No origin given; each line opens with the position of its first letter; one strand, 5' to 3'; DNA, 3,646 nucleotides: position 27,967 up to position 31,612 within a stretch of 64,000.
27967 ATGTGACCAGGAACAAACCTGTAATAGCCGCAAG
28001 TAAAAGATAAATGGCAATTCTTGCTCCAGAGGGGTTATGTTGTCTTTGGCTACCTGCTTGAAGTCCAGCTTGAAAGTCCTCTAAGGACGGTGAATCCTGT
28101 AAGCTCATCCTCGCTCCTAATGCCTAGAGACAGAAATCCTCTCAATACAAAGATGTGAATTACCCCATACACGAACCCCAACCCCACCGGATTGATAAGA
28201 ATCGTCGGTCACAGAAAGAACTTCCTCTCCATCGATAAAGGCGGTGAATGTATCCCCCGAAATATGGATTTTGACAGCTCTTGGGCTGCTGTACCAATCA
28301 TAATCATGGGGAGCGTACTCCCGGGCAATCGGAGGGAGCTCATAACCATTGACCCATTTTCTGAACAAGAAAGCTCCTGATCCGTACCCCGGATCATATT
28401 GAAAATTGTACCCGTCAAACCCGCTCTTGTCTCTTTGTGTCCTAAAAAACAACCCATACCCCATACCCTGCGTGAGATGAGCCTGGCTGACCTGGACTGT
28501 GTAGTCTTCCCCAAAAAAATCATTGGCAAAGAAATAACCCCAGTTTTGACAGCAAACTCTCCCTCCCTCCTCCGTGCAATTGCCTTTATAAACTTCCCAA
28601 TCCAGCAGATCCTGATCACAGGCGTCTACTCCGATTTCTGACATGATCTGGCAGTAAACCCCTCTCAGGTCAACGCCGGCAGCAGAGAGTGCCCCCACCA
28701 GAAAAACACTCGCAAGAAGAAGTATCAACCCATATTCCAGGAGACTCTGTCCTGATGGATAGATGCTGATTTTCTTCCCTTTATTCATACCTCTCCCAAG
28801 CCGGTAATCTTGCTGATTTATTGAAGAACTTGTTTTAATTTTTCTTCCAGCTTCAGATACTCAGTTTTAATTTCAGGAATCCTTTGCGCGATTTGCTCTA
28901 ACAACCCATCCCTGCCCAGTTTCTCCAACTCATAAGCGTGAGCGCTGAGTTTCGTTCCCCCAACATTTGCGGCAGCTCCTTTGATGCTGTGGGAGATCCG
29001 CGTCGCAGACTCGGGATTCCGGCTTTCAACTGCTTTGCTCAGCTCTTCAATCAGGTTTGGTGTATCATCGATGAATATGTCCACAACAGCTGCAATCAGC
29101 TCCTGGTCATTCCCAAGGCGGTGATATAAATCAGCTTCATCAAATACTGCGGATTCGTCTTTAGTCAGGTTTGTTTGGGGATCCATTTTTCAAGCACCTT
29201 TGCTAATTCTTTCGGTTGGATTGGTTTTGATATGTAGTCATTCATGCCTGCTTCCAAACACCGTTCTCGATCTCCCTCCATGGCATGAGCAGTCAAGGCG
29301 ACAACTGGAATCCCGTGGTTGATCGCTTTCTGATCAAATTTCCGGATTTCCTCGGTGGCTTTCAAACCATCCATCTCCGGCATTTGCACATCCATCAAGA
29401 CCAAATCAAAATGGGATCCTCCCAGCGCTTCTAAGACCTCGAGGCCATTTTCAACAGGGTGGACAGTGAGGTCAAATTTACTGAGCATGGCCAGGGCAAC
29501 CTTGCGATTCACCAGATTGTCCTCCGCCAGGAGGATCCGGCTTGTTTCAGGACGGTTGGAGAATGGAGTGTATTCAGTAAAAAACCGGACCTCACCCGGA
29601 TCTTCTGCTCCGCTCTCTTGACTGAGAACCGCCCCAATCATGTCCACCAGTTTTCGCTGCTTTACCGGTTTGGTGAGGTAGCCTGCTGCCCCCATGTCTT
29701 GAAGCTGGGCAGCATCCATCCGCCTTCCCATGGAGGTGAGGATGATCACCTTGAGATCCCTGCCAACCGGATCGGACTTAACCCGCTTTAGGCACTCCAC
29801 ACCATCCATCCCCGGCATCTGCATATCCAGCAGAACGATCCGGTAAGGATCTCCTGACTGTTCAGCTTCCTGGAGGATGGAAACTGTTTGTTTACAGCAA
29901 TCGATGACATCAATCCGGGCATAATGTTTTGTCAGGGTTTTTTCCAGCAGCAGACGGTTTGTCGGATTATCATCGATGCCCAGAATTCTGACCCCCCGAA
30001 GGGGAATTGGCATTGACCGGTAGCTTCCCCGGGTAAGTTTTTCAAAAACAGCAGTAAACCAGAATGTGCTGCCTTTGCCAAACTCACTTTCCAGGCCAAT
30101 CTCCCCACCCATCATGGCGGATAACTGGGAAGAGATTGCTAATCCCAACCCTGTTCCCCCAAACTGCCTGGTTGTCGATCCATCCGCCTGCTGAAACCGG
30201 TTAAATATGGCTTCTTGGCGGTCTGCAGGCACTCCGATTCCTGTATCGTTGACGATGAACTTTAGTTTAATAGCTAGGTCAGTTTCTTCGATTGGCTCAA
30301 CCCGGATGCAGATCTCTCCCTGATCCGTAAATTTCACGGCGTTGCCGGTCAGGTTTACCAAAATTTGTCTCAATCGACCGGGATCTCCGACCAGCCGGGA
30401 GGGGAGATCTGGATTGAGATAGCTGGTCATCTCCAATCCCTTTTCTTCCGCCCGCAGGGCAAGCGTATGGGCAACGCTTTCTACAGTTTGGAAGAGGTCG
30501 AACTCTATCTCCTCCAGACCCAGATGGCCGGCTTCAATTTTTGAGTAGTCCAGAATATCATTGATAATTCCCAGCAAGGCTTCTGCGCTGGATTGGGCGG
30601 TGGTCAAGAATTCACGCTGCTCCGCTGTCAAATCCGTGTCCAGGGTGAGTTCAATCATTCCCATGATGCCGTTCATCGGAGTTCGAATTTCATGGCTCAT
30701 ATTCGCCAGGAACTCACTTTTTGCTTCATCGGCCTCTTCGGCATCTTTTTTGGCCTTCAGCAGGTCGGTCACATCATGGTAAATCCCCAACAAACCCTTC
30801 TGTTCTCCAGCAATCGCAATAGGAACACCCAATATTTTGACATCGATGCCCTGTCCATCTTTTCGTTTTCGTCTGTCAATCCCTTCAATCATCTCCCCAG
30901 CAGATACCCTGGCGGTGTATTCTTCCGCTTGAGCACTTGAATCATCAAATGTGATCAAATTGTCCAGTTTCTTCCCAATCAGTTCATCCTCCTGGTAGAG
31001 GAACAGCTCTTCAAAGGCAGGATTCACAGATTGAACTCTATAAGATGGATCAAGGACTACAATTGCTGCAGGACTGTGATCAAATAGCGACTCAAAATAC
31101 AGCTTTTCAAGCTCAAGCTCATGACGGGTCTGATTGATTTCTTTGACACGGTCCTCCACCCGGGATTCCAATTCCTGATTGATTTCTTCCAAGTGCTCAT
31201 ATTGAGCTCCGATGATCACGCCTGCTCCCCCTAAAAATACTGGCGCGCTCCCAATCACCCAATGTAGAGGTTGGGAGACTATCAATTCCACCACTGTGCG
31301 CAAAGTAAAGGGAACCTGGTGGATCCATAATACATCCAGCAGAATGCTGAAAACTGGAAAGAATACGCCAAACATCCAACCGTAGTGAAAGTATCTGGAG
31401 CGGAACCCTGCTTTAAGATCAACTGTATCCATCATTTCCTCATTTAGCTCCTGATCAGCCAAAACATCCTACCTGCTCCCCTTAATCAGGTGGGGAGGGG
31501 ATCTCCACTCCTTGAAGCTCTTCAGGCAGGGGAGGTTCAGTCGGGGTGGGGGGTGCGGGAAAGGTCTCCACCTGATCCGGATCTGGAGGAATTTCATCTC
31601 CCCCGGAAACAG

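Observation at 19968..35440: Tad-like pseudopilin and oversized pilin-adhesin locus wired to a His-Asp phosphorelay and FHA modules, with no Tad motor in the window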

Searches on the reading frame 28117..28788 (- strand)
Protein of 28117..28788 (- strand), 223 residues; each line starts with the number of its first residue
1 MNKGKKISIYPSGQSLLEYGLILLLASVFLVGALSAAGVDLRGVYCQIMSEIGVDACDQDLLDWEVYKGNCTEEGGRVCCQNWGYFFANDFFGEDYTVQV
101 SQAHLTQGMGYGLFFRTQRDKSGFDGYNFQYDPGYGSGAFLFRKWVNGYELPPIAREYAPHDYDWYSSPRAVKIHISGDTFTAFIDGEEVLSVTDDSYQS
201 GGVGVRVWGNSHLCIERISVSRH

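Call 4: search_protein_families(library=pfam, proteins=[window:28117-28788:-], max_evalue=0.01)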
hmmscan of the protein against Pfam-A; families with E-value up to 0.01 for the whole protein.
window:28117-28788:- (223 aa): 1 family
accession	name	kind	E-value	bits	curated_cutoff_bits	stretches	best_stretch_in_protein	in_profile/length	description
PF06439.18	3keto-disac_hyd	-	0.00039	21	26.8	1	61-209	11-176/187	3-keto-disaccharide hydrolase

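Call 49: search_solved_structures(query=window:28117-28788:-, max_evalue=1)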
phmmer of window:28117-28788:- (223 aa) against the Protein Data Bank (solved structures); distinct sequences matched with E-value up to 1: 9.
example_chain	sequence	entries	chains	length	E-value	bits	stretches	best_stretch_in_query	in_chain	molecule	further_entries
4azz_A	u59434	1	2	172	0.0014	21.5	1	81-210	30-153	LEVANASE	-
4b1l_A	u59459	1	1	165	0.0015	21.4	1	81-210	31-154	LEVANASE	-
4b1m_A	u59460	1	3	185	0.0021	20.9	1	81-210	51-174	LEVANASE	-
8u1k_A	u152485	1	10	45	0.18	14.5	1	16-50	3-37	PilA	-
6dg2_A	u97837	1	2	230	0.29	13.9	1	72-108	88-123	6D6 Fab heavy chain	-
8y4u_A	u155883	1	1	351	0.47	13.2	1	77-139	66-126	Fe(II)/2-oxoglutarate-dependent oxygenase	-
8s7b_A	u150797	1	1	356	0.48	13.2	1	77-139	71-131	Fe(II)/2-oxoglutarate-dependent oxygenase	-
8vym_D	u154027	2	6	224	0.81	12.4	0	72-108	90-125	1G2 Fab Heavy Chain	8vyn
5c6t_H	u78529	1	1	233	0.88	12.3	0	72-108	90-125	1G2 Fab heavy chain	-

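Call 50: find_homologous_proteins(query=window:28117-28788:-, max_evalue=0.00001)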
Query window:28117-28788:- (223 aa): 49 proteins with E <= 0.00001 among 338 candidates.
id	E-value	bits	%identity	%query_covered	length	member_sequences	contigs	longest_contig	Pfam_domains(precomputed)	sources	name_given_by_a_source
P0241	3.4e-152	523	100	100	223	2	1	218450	-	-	-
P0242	1.3e-101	357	71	95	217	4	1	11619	-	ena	-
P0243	9.6e-82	292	55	95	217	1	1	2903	PF06439.19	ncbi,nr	ncbi:MAG: hypothetical protein U9O54_03955 [Chloroflexota bacterium]|nr:hypothetical protein [Chloro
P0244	4.0e-78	280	56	94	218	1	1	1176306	-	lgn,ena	-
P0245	7.9e-78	279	56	94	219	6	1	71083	-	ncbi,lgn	-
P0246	2.9e-77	277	54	91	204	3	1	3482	-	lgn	-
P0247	9.1e-69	250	52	95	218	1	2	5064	PF04964.20,PF06439.19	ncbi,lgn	-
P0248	2.2e-63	232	49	95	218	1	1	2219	PF06439.19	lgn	-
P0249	6.7e-63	230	50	95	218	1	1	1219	PF06439.19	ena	-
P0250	4.4e-60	221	45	99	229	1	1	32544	PF06439.19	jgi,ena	jgi:Flp pilus assembly pilin Flp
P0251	5.3e-59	218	48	94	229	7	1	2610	PF04964.20,PF06439.19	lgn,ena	-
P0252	4.1e-56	208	45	94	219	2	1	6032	PF06439.19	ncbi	-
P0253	7.5e-56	207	45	96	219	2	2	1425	PF06439.19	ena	-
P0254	1.6e-53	200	45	94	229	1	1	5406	PF04964.20,PF06439.19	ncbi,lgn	-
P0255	3.8e-52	195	43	94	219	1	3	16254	PF06439.19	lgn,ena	-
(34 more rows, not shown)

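Call 51: find_encoding_contigs(protein=P0244, flank=10000, max_places=1)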
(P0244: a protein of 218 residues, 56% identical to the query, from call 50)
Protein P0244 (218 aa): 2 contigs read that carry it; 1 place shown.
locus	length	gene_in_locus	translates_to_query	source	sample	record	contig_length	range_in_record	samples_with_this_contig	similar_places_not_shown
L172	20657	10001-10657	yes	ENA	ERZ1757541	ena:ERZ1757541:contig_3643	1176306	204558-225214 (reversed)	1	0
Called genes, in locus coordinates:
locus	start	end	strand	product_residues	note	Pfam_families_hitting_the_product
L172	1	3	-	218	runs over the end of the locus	-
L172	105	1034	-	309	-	-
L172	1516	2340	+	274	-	PF00494:SQS_PSY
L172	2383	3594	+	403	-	PF01266:DAO (weak), PF01494:FAD_binding_3, PF03486:HI0933_like (faint), PF04820:Trp_halogenase (faint), PF07992:Pyr_redox_2, PF12831:FAD_oxidored (weak), PF13450:NAD_binding_8 (weak), PF22578:GGR_cat (weak), +1 more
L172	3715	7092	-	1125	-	PF00498:FHA, PF16697:Yop-YscD_cpl, PF00498:FHA, PF16697:Yop-YscD_cpl, PF00498:FHA, PF00005:ABC_tran, PF13304:AAA_21 (weak), PF01061:ABC2_membrane, +2 more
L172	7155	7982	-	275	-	PF01476:LysM, PF17210:SdrD_B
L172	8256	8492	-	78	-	-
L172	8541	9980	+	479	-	PF02934:GatB_N, PF02637:GatB_Yqey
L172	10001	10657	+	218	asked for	-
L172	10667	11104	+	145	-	PF13620:CarboxypepD_reg, PF13715:CarbopepD_reg_2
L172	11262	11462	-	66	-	PF00583:Acetyltransf_1, PF08445:FR47 (weak), PF13508:Acetyltransf_7 (weak)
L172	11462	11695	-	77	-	-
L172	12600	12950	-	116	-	PF01230:HIT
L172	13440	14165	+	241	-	-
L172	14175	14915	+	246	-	PF01464:SLT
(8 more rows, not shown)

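Call 55: search_solved_structures(query=A3, max_evalue=1, show_alignments=0)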
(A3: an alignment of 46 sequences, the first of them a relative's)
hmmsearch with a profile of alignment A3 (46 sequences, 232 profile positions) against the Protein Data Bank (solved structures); distinct sequences matched with E-value up to 1: 8.
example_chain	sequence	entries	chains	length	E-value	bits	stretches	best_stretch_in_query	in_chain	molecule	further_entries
4b1m_A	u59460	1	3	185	2.3e-14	56.7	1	65-228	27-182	LEVANASE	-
4azz_A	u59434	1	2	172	3.4e-14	56.1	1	66-228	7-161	LEVANASE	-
4b1l_A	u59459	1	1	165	3.8e-14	56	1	66-228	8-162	LEVANASE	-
4jqt_A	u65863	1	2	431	1.7e-05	27.7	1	65-227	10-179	putative glycosyl hydrolase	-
8u1k_A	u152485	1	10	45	0.0011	21.7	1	14-50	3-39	PilA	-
8u2b_A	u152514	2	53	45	0.0043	19.8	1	14-51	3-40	Flp family type IVb pilin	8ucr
8bd3_P1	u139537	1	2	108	0.81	12.4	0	115-142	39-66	Chloroplast photosystem II 10 kDa protein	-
9hd7_7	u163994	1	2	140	0.94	12.2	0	113-142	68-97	Chloroplast photosystem II 10 kDa protein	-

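Call 60: predict_structure(alignment_id=A3)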
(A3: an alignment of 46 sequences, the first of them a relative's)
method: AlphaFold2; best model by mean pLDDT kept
length: 223 residues; sequences in the alignment: 46
mean_pLDDT: 92.2   pTM: 0.81
mean pLDDT of the five models: 92.2, 92.0, 91.7, 90.7, 90.5
residues with pLDDT >= 90: 170; 70-90: 44; 50-70: 8; < 50: 1
segments of 3 or more residues with pLDDT < 50: none
pLDDT, mean of each block of 10 residues (from residue 1): 65 81 95 90 82 83 93 95 94 92 97 96 95 96 97 98 95 98 98 97 96 97 88
secondary structure, 60 per line:
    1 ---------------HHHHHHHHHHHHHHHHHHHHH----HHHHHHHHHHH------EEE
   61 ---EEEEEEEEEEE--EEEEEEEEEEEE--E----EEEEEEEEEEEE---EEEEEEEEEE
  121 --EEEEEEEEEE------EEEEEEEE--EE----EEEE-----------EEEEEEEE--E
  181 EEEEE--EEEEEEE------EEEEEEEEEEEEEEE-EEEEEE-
elements in order: H16-36 H41-51 E58-60 E64-74 E77-88 E96-107 E111-120 E123-132 E139-146 E155-158 E170-177 E180-185 E188-194 E201-215 E217-222

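Call 63: search_protein_families(library=ncbifam, proteins=[window:28117-28788:-], max_evalue=0.001)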
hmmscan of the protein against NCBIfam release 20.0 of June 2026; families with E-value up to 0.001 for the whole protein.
window:28117-28788:- (223 aa): 0 families

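Call 64: fold_search(model_id=the predicted structure, library=pdb)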
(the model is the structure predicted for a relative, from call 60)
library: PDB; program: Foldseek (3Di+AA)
matches with E <= 10: 1714; with E <= 0.001: 449
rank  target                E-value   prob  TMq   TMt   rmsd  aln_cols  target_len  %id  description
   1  4b1m_A                7.0e-10  1.00  0.59  0.78   2.8       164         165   21  CARBOHYDRATE BINDING MODULE CBM66 FROM BACILLUS SUBTILIS (released 2012-12-12)
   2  4b1m_C                9.6e-10  1.00  0.59  0.80   2.9       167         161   21  CARBOHYDRATE BINDING MODULE CBM66 FROM BACILLUS SUBTILIS (released 2012-12-12)
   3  4azz_A                2.2e-09  1.00  0.60  0.79   2.8       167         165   21  Carbohydrate binding module CBM66 from Bacillus subtilis (released 2012-07-25)
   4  4b1m_B                2.6e-09  1.00  0.60  0.80   2.9       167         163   21  CARBOHYDRATE BINDING MODULE CBM66 FROM BACILLUS SUBTILIS (released 2012-12-12)
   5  4b1l                  2.6e-09  1.00  0.60  0.81   2.7       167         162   21  CARBOHYDRATE BINDING MODULE CBM66 FROM BACILLUS SUBTILIS (released 2012-12-12)
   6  1oq1_A                1.2e-07  1.00  0.57  0.57   4.3       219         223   16  Crystal Structure of Protein of Unknown Function with Galectin-like Fold from Bacillus subtilis (released 2003-09-23)
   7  5dzf_B                1.5e-07  1.00  0.51  0.56   5.1       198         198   13  Crystal Structure of the catalytic nucleophile mutant of VvEG16 in complex with a mixed-linkage glucan octasaccharide (released 2016-09-21)
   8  5dzf_A                2.0e-07  1.00  0.55  0.59   3.9       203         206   14  Crystal Structure of the catalytic nucleophile mutant of VvEG16 in complex with a mixed-linkage glucan octasaccharide (released 2016-09-21)
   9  1oq1_B                2.9e-07  1.00  0.56  0.56   4.3       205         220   16  Crystal Structure of Protein of Unknown Function with Galectin-like Fold from Bacillus subtilis (released 2003-09-23)
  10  8aa2_E                2.9e-07  1.00  0.54  0.26   3.7       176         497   12  Inactive levan utilisation machinery (utilisome) in the presence of levan fructo-oligosaccharides DP 15-25 (released 2023-06-07)
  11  8a9y_E                3.6e-07  1.00  0.55  0.27   3.7       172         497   12  Substrate-free levan utilisation machinery (utilisome) (released 2023-06-07)
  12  1oq1_C                4.0e-07  1.00  0.58  0.58   4.4       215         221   16  Crystal Structure of Protein of Unknown Function with Galectin-like Fold from Bacillus subtilis (released 2003-09-23)
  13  5sv8_A                4.0e-07  1.00  0.52  0.58   4.7       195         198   12  Crystal Structure of the catalytic nucleophile and surface cysteine mutant of VvEG16 in complex with a xyloglucan olig (released 2016-09-21)
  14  2a6w_B                4.9e-07  1.00  0.53  0.54   4.2       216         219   11  Crystal structure of Emp46p carbohydrate recognition domain (CRD), metal-free form (released 2006-01-31)
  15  5dze_A                6.4e-07  1.00  0.53  0.59   4.0       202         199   13  Crystal Structure of the catalytic nucleophile mutant of VvEG16 in complex with cellotetraose (released 2016-09-21)
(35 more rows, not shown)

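Call 88: find_encoding_contigs(protein=P0245, flank=10000, max_places=1)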
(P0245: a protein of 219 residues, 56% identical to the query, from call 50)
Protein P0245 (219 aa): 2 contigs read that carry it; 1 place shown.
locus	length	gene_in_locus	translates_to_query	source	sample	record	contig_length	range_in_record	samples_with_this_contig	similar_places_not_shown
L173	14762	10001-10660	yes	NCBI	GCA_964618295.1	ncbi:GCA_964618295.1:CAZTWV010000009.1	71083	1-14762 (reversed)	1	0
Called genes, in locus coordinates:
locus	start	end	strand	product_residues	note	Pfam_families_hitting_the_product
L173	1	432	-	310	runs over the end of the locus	PF23023:Anti-Pycsar_Apyc1, PF00753:Lactamase_B, PF13691:Lactamase_B_4 (weak), PF12706:Lactamase_B_2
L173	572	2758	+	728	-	PF13491:FtsK_4TM, PF17854:FtsK_alpha, PF01580:FtsK_SpoIIIE, PF09397:FtsK_gamma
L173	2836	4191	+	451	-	PF13529:Peptidase_C39_2, PF00515:TPR_1 (faint), PF07719:TPR_2 (faint), PF13181:TPR_8 (faint), PF13424:TPR_12 (faint), PF13432:TPR_16 (faint), PF13174:TPR_6 (faint)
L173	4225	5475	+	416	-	PF00149:Metallophos, PF12850:Metallophos_2 (faint)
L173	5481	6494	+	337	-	PF00535:Glycos_transf_2, PF10111:Glyco_tranf_2_2, PF13641:Glyco_tranf_2_3, PF13632:Glyco_trans_2_3 (weak), PF22674:C2185-like_N (weak)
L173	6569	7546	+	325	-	PF01073:3Beta_HSD, PF01370:Epimerase, PF02719:Polysacc_synt_2, PF04321:RmlD_sub_bind, PF05368:NmrA, PF13460:NAD_binding_10, PF16363:GDP_Man_Dehyd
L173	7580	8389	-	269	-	PF01476:LysM, PF17210:SdrD_B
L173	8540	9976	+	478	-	PF02934:GatB_N, PF02637:GatB_Yqey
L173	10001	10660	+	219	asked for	-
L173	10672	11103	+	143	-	PF13715:CarbopepD_reg_2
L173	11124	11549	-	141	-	PF00583:Acetyltransf_1, PF13673:Acetyltransf_10, PF13508:Acetyltransf_7, PF08445:FR47 (weak)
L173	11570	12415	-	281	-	PF02737:3HCDH_N, PF00725:3HCDH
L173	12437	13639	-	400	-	PF00108:Thiolase_N, PF00109:ketoacyl-synt (faint), PF02803:Thiolase_C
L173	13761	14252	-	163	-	PF04677:CwfJ_C_1, PF11969:DcpS_C, PF01230:HIT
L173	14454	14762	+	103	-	?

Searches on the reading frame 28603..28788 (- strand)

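Call 23: search_protein_families(library=pfam, proteins=[window:28603-28788:-], max_evalue=10)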
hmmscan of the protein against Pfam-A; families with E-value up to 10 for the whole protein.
seq(62 aa): 1 family
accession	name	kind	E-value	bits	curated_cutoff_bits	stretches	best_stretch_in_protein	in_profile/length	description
PF04964.19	Flp_Fap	-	0.14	12.4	32.2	1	17-45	11-39/46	Flp/Fap pilin component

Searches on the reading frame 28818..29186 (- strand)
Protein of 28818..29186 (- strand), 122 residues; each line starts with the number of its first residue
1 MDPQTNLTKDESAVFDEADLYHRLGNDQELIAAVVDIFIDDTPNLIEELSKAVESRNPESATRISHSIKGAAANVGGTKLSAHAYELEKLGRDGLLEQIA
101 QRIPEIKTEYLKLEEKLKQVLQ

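Call 4: search_protein_families(library=pfam, proteins=[window:28818-29186:-], max_evalue=0.01)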
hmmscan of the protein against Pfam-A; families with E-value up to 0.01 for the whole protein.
window:28818-29186:- (122 aa): 1 family
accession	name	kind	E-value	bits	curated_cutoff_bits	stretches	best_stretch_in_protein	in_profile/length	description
PF01627.28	Hpt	-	4e-13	49.8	24.6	1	34-114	2-82/84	Hpt domain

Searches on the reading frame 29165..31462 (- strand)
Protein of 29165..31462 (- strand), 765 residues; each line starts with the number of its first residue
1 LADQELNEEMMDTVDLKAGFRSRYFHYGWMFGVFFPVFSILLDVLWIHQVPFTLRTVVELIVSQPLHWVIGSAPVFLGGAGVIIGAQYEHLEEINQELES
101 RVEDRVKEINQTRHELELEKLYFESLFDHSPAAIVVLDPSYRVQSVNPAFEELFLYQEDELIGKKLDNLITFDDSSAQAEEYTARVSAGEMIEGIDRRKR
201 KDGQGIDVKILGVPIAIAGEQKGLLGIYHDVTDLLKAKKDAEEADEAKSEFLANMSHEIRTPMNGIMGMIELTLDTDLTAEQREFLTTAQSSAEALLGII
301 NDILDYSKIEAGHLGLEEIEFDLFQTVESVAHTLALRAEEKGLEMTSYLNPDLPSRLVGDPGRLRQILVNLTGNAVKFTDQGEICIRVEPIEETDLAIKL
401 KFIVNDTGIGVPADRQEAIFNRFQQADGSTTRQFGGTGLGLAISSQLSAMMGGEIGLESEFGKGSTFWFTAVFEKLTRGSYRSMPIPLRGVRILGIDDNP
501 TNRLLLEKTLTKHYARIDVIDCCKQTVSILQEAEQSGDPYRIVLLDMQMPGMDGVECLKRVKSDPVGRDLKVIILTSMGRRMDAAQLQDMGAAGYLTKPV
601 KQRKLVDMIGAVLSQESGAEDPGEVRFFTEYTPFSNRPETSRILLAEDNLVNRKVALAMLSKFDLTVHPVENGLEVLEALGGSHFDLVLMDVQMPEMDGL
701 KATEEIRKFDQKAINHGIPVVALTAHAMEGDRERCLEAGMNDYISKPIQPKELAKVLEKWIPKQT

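Call 5: search_protein_families(library=pfam, proteins=[window:29165-31462:-], max_evalue=0.01)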
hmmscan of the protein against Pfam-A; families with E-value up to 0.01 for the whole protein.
window:29165-31462:- (765 aa): 9 families
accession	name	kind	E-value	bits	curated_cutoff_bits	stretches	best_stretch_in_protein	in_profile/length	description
PF00072.30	Response_reg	-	3.3e-50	169.3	30.2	2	643-757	1-110/111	Response regulator receiver domain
PF02518.31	HATPase_c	-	1.1e-26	93.8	26.4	1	359-471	1-107/111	Histidine kinase-, DNA gyrase B-, and HSP90-like ATPase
PF00512.31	HisKA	-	1.9e-23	82.7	26.9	1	247-312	1-66/66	His Kinase A (phospho-acceptor) domain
PF00989.32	PAS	-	6e-15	55.7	22.6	1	123-231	3-113/113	PAS fold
PF08448.16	PAS_4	-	1.7e-12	48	23.1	1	127-233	1-107/110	PAS fold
PF13426.13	PAS_9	-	1.8e-11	44.7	27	1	131-233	1-103/103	PAS domain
PF13188.13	PAS_8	-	9.2e-08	32.2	21.8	1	122-170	2-47/65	PAS domain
PF08447.18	PAS_3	-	5.8e-05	23.7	25.6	1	145-216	3-77/89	PAS fold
PF12860.13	PAS_7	-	0.0058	17.2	27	0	128-237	2-113/115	PAS fold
